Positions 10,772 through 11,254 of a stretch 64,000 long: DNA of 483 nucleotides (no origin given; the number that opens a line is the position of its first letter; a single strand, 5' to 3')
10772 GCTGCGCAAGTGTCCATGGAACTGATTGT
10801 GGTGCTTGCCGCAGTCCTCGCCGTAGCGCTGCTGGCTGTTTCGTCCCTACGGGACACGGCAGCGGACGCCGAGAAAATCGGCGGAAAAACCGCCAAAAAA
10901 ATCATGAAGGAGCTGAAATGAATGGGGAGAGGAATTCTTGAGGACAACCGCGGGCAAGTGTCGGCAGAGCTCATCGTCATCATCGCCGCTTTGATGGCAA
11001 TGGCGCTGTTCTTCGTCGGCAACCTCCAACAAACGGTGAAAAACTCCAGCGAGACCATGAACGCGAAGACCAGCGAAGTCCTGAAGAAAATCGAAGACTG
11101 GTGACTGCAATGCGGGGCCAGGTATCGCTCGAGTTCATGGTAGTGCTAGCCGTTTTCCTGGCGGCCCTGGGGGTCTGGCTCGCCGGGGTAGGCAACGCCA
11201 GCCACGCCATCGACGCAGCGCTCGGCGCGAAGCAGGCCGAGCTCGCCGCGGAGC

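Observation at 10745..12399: Convergent cluster of six small class-III-signal-peptide (archaeal type IV pilin-like) genes with no assembly ATPase or platform gene nearby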

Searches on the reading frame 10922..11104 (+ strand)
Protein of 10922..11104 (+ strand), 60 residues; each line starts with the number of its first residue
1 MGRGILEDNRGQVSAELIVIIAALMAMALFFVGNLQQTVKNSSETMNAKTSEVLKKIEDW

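Call 3: search_protein_families(library=pfam, max_evalue=1, proteins=[window:10922-11104:+])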
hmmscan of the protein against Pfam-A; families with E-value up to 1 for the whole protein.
window:10922-11104:+ (60 aa): 3 families
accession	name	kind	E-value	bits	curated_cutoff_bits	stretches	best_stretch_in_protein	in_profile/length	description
PF04021.17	Class_IIIsignal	-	3.6e-05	24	23.7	1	9-31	1-23/27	Class III signal peptide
PF16982.10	Flp1_like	-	0.00091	19.1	33.5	1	6-51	3-48/49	Putative Flagellin, Flp1-like, domain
PF24034.1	DUF7343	-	0.21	11.9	27.6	1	36-59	21-44/62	Domain of unknown function (DUF7343)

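Call 10: find_encoding_contigs(protein=window:10922-11101:+, flank=10000, max_places=6)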
Protein window:10922-11101:+ (60 aa): 4 contigs read that carry it; 2 places shown.
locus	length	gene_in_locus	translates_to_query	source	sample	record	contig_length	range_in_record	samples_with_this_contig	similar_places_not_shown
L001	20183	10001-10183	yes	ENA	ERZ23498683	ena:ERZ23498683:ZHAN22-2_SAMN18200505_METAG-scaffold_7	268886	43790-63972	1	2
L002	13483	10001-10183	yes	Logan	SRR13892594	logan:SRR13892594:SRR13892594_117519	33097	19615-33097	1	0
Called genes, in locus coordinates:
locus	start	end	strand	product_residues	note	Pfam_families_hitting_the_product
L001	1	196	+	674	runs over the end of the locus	PF01751:Toprim, PF01131:Topoisom_bac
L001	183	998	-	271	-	-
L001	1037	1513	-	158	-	PF01037:AsnC_trans_reg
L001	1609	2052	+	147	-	PF08915:tRNA-Thr_ED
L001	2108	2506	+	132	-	PF01243:PNPOx_N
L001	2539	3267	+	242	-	PF05833:NFACT_N, PF05670:NFACT-R_1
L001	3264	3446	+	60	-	-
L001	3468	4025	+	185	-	-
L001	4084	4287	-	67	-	-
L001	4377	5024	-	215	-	PF00154:RecA_N, PF06745:ATPase (weak), PF08423:Rad51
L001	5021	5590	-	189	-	-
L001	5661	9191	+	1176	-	PF02359:CDC48_N, PF02933:CDC48_2, PF00004:AAA, PF17862:AAA_lid_3, PF00004:AAA, PF14890:Intein_splicing, PF14528:LAGLIDADG_3, PF00004:AAA, +17 more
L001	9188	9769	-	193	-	PF02163:Peptidase_M50 (weak)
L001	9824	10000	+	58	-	-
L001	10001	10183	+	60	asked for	-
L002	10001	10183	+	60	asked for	-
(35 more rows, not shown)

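Call 16: search_protein_families(library=ncbifam, max_evalue=1, proteins=[window:10922-11104:+])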
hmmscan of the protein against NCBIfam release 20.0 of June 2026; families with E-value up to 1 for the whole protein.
window:10922-11104:+ (60 aa): 2 families
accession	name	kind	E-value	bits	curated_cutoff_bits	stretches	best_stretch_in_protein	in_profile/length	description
NF052591.1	ArlG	equivalog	0.0095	16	110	1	13-58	4-49/148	archaellum stator protein ArlG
TIGR04205.1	classIII_w_PIP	hypoth_equivalog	0.11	12.5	65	1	9-45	1-37/67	class III signal peptide domain-containing protein, archaeosortase D/PIP-CTERM system-associated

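Call 72: search_solved_structures(query=window:10922-11101:+, max_evalue=10, show_alignments=2)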
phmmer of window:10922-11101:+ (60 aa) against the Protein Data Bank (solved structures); distinct sequences matched with E-value up to 10: 1.
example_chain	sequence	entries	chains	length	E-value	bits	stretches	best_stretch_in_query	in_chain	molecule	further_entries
9vkp_b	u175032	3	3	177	0.32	14.8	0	2-24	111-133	ATP synthase subunit b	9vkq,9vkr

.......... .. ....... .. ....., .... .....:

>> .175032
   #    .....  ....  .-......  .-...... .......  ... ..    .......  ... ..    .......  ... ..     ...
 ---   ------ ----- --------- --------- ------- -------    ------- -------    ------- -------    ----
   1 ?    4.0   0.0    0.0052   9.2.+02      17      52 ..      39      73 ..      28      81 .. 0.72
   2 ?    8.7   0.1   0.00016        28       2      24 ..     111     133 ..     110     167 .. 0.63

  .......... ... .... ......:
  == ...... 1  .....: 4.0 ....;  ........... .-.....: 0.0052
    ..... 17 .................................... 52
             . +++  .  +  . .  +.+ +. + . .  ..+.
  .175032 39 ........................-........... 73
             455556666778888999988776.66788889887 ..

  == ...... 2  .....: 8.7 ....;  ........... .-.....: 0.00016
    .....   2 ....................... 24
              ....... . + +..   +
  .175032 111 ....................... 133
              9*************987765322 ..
